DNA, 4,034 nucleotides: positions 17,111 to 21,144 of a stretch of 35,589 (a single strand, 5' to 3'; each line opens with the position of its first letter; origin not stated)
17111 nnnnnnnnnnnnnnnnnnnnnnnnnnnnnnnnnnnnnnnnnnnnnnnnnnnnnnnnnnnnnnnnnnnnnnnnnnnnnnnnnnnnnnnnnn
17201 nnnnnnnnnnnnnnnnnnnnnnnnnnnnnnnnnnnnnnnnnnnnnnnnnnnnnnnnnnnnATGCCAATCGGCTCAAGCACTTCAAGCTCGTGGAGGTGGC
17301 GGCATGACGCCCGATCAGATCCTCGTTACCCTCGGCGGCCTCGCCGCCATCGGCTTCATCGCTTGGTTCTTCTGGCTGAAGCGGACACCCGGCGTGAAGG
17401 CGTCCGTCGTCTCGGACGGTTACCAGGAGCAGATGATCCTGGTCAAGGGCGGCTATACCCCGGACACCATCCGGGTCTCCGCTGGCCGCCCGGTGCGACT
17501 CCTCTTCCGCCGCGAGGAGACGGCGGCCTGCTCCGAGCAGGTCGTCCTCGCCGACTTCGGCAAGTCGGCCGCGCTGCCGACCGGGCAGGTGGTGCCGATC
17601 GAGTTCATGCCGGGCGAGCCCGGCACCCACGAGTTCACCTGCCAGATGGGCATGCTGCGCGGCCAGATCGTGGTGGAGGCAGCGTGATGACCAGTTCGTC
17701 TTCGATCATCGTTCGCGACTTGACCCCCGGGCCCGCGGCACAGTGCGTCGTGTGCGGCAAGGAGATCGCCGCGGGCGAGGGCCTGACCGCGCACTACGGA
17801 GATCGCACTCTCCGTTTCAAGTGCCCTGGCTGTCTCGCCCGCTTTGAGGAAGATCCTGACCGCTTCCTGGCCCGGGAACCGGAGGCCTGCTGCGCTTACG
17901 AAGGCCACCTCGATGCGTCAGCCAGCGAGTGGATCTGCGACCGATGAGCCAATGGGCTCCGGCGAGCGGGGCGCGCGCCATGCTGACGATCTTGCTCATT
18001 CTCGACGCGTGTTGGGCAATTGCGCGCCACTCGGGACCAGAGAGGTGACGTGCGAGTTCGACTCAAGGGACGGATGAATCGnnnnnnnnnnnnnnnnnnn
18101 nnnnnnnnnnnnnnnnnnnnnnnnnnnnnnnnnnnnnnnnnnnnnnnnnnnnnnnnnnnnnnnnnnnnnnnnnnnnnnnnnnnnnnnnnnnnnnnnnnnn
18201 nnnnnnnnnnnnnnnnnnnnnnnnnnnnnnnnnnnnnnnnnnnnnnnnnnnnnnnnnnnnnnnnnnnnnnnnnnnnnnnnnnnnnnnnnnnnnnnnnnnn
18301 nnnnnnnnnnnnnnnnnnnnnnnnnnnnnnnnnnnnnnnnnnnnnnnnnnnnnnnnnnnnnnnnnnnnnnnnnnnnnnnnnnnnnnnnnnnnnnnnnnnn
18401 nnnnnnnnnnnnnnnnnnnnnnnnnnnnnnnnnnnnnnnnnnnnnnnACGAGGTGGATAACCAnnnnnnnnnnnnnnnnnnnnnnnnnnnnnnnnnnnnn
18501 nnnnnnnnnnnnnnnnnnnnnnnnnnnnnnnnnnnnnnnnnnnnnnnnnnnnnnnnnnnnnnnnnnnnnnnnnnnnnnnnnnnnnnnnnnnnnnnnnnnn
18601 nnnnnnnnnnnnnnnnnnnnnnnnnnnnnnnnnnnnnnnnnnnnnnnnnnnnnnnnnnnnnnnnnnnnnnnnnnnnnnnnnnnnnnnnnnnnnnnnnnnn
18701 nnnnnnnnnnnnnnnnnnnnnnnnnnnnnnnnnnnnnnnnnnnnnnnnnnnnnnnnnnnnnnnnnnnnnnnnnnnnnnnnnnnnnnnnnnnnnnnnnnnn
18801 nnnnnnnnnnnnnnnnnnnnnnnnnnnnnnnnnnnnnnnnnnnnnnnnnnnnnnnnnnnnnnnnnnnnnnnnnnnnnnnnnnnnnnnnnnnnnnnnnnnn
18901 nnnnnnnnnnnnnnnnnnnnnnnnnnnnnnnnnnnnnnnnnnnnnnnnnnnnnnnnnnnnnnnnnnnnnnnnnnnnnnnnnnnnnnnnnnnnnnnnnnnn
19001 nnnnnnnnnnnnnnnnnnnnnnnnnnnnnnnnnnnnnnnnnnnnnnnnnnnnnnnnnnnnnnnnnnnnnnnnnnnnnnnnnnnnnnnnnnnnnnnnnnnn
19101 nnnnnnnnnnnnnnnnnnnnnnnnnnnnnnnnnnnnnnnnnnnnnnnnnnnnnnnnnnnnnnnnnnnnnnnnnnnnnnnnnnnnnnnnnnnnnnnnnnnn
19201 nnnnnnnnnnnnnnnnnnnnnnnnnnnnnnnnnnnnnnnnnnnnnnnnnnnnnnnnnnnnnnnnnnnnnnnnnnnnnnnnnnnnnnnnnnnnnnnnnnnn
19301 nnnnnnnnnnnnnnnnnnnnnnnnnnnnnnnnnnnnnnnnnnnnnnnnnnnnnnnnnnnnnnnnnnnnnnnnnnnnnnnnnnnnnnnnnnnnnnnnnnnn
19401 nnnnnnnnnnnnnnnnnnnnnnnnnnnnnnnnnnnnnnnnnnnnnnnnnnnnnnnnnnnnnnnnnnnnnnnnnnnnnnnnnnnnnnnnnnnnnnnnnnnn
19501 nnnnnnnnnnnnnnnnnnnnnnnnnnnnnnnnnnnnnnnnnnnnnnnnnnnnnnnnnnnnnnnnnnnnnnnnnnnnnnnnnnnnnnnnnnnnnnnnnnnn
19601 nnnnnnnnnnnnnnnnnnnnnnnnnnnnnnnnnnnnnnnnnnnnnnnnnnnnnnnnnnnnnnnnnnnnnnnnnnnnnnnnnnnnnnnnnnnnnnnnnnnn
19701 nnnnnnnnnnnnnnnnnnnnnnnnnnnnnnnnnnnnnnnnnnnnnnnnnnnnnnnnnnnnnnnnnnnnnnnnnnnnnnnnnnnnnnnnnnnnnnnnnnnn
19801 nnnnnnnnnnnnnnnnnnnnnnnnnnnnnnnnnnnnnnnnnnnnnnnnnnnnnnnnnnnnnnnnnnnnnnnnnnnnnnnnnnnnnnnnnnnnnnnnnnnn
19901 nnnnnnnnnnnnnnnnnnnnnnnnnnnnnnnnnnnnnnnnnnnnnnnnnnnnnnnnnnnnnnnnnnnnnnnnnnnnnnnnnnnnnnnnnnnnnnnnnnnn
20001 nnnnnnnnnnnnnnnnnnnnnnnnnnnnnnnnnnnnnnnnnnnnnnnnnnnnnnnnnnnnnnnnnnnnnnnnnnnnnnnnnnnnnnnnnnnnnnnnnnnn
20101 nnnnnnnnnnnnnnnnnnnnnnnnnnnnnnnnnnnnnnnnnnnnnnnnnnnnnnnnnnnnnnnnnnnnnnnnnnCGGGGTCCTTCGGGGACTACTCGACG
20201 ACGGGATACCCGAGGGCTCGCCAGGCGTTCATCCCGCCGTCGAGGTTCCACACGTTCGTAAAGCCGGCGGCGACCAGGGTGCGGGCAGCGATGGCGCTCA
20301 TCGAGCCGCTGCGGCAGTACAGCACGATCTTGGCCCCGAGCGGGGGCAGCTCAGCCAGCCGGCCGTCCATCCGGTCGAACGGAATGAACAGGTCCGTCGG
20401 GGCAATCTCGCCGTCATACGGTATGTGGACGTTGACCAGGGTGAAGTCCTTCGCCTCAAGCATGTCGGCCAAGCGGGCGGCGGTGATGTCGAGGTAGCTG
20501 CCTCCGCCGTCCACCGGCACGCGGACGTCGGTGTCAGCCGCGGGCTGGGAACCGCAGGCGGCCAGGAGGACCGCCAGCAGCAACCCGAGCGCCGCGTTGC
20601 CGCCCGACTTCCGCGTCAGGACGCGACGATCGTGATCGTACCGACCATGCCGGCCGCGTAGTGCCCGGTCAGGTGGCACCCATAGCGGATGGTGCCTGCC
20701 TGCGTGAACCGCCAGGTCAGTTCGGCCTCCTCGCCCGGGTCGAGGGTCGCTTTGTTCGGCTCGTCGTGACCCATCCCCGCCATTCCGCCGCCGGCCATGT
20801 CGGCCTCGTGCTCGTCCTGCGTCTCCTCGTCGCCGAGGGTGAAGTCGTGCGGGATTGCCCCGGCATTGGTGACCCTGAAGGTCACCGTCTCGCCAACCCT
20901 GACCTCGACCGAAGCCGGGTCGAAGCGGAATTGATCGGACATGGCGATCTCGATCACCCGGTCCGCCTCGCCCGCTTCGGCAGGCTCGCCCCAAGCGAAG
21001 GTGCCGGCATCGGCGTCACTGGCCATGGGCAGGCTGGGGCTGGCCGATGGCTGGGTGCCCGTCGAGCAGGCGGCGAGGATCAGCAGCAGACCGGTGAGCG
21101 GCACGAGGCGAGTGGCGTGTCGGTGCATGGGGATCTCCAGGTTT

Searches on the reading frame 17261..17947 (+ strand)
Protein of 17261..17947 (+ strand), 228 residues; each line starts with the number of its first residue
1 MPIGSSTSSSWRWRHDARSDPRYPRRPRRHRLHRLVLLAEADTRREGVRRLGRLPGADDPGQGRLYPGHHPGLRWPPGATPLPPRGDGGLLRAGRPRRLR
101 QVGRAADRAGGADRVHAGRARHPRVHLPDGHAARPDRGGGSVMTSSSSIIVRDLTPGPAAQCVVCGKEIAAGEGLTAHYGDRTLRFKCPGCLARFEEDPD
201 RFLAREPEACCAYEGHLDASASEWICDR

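Call 9: search_protein_families(library=pfam, proteins=[window:17261-17947:+], max_evalue=0.001)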
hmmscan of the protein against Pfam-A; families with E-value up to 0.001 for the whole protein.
window:17261-17947:+ (228 aa): 1 family
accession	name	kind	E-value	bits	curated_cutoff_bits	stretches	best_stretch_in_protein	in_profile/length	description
PF24273.1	TRASH_HVO_1752_C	-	1.6e-07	31.8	27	1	159-202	1-43/47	HVO_1752, C-terminal TRASH domain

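Call 57: search_protein_families(library=ncbifam, proteins=[window:17261-17947:+], max_evalue=0.00001)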
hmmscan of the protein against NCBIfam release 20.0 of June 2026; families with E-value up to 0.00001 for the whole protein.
window:17261-17947:+ (228 aa): 0 families

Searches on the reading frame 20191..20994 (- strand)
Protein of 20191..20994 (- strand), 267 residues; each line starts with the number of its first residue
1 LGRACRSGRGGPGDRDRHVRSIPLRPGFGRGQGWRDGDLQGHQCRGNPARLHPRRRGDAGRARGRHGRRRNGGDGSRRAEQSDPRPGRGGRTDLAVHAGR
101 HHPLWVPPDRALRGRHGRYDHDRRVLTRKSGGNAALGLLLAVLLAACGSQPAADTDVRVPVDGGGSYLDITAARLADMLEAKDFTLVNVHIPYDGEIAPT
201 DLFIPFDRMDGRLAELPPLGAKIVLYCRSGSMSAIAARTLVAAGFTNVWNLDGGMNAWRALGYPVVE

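Call 10: search_protein_families(library=pfam, proteins=[window:20191-20994:-], max_evalue=0.001)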
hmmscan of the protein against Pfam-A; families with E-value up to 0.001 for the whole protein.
window:20191-20994:- (267 aa): 1 family
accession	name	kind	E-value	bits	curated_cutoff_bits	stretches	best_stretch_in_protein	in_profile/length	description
PF00581.25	Rhodanese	-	1.3e-11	45.2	22.2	1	204-260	46-101/102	Rhodanese-like domain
